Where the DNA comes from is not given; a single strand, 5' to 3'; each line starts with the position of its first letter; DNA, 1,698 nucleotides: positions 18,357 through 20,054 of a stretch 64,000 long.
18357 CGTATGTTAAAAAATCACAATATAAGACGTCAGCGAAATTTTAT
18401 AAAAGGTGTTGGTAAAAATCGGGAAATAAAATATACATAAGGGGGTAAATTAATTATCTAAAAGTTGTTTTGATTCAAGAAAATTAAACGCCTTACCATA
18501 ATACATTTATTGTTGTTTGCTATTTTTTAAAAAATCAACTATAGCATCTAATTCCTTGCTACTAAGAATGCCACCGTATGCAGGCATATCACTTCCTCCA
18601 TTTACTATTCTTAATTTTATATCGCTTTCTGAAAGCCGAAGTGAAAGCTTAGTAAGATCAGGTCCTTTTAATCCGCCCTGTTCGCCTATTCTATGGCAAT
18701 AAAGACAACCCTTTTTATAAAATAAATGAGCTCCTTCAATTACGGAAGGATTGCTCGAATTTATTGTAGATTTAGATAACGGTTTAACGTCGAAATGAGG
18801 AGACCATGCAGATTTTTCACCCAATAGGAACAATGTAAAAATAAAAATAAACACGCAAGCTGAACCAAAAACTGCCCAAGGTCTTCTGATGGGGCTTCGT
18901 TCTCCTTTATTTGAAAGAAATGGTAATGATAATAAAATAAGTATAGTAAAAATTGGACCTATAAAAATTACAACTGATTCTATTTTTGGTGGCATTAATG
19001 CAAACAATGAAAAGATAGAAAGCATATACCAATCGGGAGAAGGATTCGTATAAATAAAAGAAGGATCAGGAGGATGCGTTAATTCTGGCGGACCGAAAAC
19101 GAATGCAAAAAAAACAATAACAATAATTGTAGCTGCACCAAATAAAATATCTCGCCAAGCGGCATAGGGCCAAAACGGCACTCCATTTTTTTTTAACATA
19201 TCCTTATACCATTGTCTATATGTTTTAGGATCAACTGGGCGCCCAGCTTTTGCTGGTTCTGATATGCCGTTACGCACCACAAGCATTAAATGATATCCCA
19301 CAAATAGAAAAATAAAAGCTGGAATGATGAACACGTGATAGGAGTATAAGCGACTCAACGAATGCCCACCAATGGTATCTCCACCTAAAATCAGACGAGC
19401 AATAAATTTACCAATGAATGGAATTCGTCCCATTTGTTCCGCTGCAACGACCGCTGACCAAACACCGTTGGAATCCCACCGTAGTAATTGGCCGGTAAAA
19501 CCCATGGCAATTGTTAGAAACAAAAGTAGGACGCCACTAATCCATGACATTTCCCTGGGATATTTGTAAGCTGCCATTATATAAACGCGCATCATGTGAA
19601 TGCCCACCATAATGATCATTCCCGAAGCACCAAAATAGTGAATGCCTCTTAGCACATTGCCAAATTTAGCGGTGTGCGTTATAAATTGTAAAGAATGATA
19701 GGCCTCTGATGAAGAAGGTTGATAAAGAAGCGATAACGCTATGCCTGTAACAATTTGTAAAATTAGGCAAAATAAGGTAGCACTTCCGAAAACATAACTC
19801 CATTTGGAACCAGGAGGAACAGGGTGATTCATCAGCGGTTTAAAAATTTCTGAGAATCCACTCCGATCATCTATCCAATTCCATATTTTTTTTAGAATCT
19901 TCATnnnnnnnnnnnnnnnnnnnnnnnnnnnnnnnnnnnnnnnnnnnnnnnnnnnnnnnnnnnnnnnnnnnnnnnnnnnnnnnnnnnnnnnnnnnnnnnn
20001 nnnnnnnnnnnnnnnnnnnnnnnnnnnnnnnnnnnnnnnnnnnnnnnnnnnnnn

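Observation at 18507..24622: One operon joins a caa3-type oxidase to a Rieske/cytochrome b-c complex in a Bacteroidota-type genome; a second, separate cox accessory cluster lies elsewhere in the window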

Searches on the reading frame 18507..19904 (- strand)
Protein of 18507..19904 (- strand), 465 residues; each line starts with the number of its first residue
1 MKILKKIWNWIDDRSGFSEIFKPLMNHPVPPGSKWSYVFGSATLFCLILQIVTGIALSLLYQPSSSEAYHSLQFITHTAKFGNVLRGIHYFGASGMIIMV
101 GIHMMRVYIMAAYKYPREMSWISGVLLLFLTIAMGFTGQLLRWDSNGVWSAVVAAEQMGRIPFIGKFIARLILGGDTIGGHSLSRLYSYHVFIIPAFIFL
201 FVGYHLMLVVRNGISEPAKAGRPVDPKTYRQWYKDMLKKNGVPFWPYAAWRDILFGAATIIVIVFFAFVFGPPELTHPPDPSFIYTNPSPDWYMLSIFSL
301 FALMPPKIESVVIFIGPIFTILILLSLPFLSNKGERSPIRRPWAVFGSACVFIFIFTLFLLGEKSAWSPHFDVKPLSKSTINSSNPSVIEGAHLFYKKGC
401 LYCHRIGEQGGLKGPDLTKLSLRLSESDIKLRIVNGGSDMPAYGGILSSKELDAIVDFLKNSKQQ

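Call 3: search_protein_families(library=pfam, proteins=[window:18507-19904:-], max_evalue=0.01)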
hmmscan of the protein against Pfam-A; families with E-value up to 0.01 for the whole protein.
window:18507-19904:- (465 aa): 7 families
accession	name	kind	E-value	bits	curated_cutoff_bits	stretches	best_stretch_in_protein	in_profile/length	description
PF00033.24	Cytochrome_B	-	6.3e-43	147.3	27.2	1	26-210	3-186/189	Cytochrome b/b6/petB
PF13631.11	Cytochrom_B_N_2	-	1.1e-38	133.3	27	1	96-270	3-162/169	Cytochrome b(N-terminal)/b6/petB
PF13442.11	Cytochrome_CBB3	-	6.1e-09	36.5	27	1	395-459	9-68/68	Cytochrome C oxidase, cbb3-type, subunit III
PF00034.26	Cytochrom_C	-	1.1e-06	30.3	21.3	1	390-462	3-89/90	Cytochrome c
PF00032.22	Cytochrom_B_C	-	0.00017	22.2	20.7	1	289-366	12-86/102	Cytochrome b(C-terminal)/b6/petD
PF14358.11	DUF4405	-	0.00047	21.1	26.7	1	42-105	5-63/66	Domain of unknown function (DUF4405)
PF01292.26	Ni_hydr_CYTB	-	0.0005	20.3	30.1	1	30-105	96-160/179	Prokaryotic cytochrome b561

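Call 4: search_protein_families(library=ncbifam, proteins=[window:18507-19904:-], max_evalue=0.01)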
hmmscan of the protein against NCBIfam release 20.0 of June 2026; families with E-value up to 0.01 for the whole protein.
window:18507-19904:- (465 aa): 14 families
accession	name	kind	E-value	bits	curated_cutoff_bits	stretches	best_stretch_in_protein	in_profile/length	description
NF002990.0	PRK03735.1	subfamily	2.5e-60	204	325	1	4-217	2-222/223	cytochrome b6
NF040969.1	cytb_ExtP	equivalog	4.3e-55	186.7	290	1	34-216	22-204/205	selenite/tellurite reduction operon b-type cytochrome ExtP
NF050120.1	bc1_QcrB_actin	exception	4.1e-35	121.6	500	1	10-314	1-309/458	cytochrome bc1 complex cytochrome b subunit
NF041076.1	cyt_b_SoxC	equivalog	1.6e-29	103.2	740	1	9-357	3-354/542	proton pump complex cytochrome B SoxC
NF045773.1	cytochro_C550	exception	5e-08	32.9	125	1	393-460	53-117/118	cytochrome c550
NF045774.1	cytochro_C551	exception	1.1e-07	31.7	118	1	391-463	41-110/110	cytochrome c551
NF011054.0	PRK14486.1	equivalog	9e-06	25.4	447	1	382-464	209-292/294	putative bifunctional cbb3-type cytochrome c oxidase subunit II/cytochrome c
TIGR04485.1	thiosulf_SoxX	equivalog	2.3e-05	25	61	1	400-460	5-76/78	sulfur oxidation c-type cytochrome SoxX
TIGR02603.1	CxxCH_TIGR02603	domain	3.6e-05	23.8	68.15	1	394-427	8-41/134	putative heme-binding domain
NF045930.1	Cytc6PetJCyano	equivalog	0.00026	20.9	135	1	389-459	29-102/110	cytochrome c6 PetJ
NF052248.1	SorU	equivalog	0.00089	19.5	100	1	399-458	12-71/72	SorU family sulfite dehydrogenase c-type cytochrome subunit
NF050122.1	bc1_QcrC_actin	exception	0.0033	16.8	200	0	378-417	30-69/253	cytochrome bc1 complex diheme cytochrome c subunit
TIGR01156.1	cytb6_f_IV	equivalog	0.0055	16.6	127.05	1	241-346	28-131/160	cytochrome b6-f complex subunit IV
TIGR04494.1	c550_PedF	equivalog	0.0066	16.3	122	0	387-463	49-131/133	cytochrome c-550 PedF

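Call 9: find_homologous_proteins(query=window:18507-19904:-)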
Query window:18507-19904:- (465 aa): 3179 proteins with E <= 0.001 among 8000 candidates; the best 120 are listed.
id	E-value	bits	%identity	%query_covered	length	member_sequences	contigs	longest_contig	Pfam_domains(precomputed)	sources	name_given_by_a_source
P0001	0.0e+0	1067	100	100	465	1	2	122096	PF00033.25,PF13442.12,PF13631.12,PF00034.27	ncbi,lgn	ncbi:MAG: cytochrome b N-terminal domain-containing protein [Bacteroidia bacterium]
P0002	3.4e-255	865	78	100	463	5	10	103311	PF00033.25,PF13442.12,PF13631.12,PF00034.27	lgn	-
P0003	1.5e-253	860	77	99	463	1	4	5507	PF00033.25,PF13442.12,PF13631.12,PF00034.27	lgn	-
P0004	4.5e-253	858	78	100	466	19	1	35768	PF00033.25,PF01292.27,PF13442.12,PF13631.12,PF00034.27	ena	-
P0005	1.6e-252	857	77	100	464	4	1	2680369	PF00033.25,PF13442.12,PF13631.12,PF00034.27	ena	-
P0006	2.6e-250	849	77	100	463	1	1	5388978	PF00033.25,PF13442.12,PF13631.12,PF00034.27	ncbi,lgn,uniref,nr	ncbi:MAG: cytochrome b N-terminal domain-containing protein [Candidatus Pedobacter colombiensis]|uni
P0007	6.7e-250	848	76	100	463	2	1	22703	PF00033.25,PF13442.12,PF13631.12,PF00034.27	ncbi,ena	-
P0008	1.3e-249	847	77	100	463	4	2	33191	PF00033.25,PF13442.12,PF13631.12,PF00034.27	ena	-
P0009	2.3e-249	846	76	100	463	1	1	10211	PF00033.25,PF13442.12,PF13631.12,PF00034.27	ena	-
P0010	5.9e-249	845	75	100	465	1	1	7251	PF00033.25,PF13442.12,PF13631.12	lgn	-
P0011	6.4e-249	845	75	100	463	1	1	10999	PF00033.25,PF13442.12,PF13631.12,PF00034.27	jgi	-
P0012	6.4e-249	845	76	100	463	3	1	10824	PF00033.25,PF13442.12,PF13631.12,PF00034.27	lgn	-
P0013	7.0e-249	844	77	100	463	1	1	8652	PF00033.25,PF13442.12,PF13631.12,PF00034.27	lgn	-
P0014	1.1e-248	844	77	100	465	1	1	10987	PF00033.25,PF01292.27,PF00032.23,PF13442.12,PF13631.12,PF00034.27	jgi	-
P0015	1.3e-248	844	75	100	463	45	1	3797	PF00033.25,PF13442.12,PF13631.12,PF00034.27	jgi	jgi:ubiquinol-cytochrome c reductase cytochrome b subunit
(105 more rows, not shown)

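Call 14: find_related_loci(query=A1, collection=genome_contigs, flank=10000)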
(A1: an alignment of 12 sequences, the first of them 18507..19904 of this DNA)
Query A1 (465 aa) in genome_contigs; peptide patterns used: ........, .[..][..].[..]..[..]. (x = any residue, [..] = any of these).
599 stretches matched a pattern (row limit reached: there are more); 573 encode a relative of the query (tblastn E <= 1e-3); the best 80 are kept; 80 distinct loci.
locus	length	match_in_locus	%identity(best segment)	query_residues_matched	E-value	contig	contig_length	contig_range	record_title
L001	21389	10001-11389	78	1-463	0e+0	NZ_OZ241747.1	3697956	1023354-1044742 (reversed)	MAG: Mucilaginibacter sp. isolate 3d3be44a-3fb6-4c8a-808a-0f79c2c8dbc6 chromosome 1, complete sequence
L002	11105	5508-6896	75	1-463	0e+0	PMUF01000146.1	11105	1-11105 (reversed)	MAG: Chitinophagaceae bacterium isolate palsa_949 73.20110700_P2S.20_contig_3138, whole genome shotgun sequence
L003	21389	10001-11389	75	1-463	0e+0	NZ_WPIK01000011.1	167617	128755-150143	Mucilaginibacter arboris strain HMF7410 11, whole genome shotgun sequence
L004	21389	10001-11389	74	1-463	0e+0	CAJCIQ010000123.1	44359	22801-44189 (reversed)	Beijerinckiaceae bacterium isolate BOG_genome_mining.200 genome assembly, contig: k141_11647713, whole genome shotgun se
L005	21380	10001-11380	77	1-460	0e+0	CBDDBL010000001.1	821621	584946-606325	MAG: Mucilaginibacter sp. isolate de44e512-a696-42f9-a13c-94abe37020f6 genome assembly, contig: ctg132376, whole genome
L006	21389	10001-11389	78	1-463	0e+0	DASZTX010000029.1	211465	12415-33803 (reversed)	MAG TPA_asm: Mucilaginibacter sp. isolate SMAG_U6088 k141_325718, whole genome shotgun sequence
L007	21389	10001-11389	78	1-463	0e+0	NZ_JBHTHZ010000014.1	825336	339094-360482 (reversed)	Mucilaginibacter litoreus strain CCUG 61484 GCM70027555_4, whole genome shotgun sequence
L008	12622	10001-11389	74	1-463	0e+0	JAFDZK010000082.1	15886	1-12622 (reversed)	MAG: Bacteroidetes bacterium isolate SZAS-82 LIN-413__82__length-15886, whole genome shotgun sequence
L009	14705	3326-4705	73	1-460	0e+0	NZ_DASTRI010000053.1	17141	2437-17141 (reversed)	MAG: Chitinophaga sp. isolate SMAG_U2248 k141_827414, whole genome shotgun sequence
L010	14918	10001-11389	75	1-463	0e+0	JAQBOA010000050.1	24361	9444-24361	MAG: Mucilaginibacter sp. isolate RYN_308 scaffold_1258707, whole genome shotgun sequence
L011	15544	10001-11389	75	1-463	0e+0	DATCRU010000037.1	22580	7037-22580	MAG TPA_asm: Mucilaginibacter sp. isolate SMAG_U7287 k141_363683, whole genome shotgun sequence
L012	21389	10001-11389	75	1-463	0e+0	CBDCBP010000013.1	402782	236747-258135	MAG: Puia sp. isolate 797718b7-0e23-4759-96b2-a664c0830df9 genome assembly, contig: contig_13, whole genome shotgun sequ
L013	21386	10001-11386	71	1-463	0e+0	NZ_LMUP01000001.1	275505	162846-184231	Pedobacter sp. L105 NODE_1_length_275419_cov_9.103860, whole genome shotgun sequence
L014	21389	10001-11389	74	1-463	0e+0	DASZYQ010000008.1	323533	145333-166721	MAG TPA_asm: Mucilaginibacter sp. isolate SMAG_U6214 k141_910160, whole genome shotgun sequence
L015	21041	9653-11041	73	1-463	0e+0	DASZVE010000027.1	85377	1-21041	MAG TPA_asm: Mucilaginibacter sp. isolate SMAG_U6123 k141_98491, whole genome shotgun sequence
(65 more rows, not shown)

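Call 17: search_solved_structures(query=window:18507-19904:-, max_evalue=0.001)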
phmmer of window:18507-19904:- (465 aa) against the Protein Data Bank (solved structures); distinct sequences matched with E-value up to 0.001: 57.
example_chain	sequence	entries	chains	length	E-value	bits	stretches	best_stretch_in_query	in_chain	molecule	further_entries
2zt9_A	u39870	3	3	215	2.6e-47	164.8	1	6-217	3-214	Cytochrome b6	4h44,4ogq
1vf5_A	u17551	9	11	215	6.8e-46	160.1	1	6-217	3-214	CYTOCHROME B6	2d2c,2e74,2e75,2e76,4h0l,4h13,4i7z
1q90_B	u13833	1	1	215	5.1e-45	157.3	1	5-217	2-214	Cytochrome b6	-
7r0w_I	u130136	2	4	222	7.1e-44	153.5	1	5-217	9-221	Cytochrome b6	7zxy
6rqf_I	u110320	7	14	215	7.5e-44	153.4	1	5-217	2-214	Cytochrome b6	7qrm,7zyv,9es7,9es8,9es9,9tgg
2fyn_A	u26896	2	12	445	8.3e-38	133.5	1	9-304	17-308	Cytochrome b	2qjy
8smr_I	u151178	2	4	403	8.8e-38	133.4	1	5-369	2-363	Cytochrome b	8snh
6nin_A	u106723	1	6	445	1e-37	133.2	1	9-304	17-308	Cytochrome b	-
2qjp_A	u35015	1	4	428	1e-37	133.2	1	9-304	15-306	Cytochrome b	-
5kkz_A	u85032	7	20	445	1.1e-37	133.1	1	9-304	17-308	Cytochrome b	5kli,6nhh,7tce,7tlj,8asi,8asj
2qjk_A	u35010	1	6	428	1.2e-37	133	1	9-304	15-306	Cytochrome b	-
9fks_a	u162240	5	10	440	3.4e-37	131.5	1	10-307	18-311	Cytochrome b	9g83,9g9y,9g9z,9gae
2yiu_A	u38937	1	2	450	3.6e-37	131.4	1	10-307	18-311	CYTOCHROME B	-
6kls_B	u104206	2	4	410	4.3e-37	131.1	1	2-362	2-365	cytochrome b subunit | Cytochrome b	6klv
29ye_B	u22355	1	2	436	7e-35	123.8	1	7-321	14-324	Cytochrome b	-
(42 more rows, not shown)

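Call 29: search_protein_representatives(protein=window:18507-19904:-)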
Query: 465 residues. Proteins with E-value up to 0.001 (for the whole library): 8868; up to 1e-10: 4121; up to 1e-30: 795. The best 150 are listed.
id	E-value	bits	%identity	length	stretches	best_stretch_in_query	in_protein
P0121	4.2e-149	513.7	49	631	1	4-461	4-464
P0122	2.4e-142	491.5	47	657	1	2-461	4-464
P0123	1.3e-128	446.2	43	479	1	2-461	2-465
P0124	9.5e-127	440.0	54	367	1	1-346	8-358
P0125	5.2e-116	404.6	40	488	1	1-461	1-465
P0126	1.7e-115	403.0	47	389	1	85-463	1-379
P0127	5.5e-112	391.3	41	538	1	6-460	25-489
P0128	6.3e-107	374.6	38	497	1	2-460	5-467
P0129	7.9e-105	367.7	57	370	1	5-283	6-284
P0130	1.6e-101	356.8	36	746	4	5-459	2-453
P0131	3.7e-99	349.0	46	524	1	1-361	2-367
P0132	3.0e-96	339.4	48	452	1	4-314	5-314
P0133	2.9e-94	332.9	44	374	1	1-371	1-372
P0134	1.6e-88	314.0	42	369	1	4-346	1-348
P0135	8.3e-88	311.6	53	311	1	1-245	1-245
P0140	7.7e-81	288.6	35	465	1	2-460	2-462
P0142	2.3e-80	287.1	35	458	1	5-461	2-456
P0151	2.7e-73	263.7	33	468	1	7-460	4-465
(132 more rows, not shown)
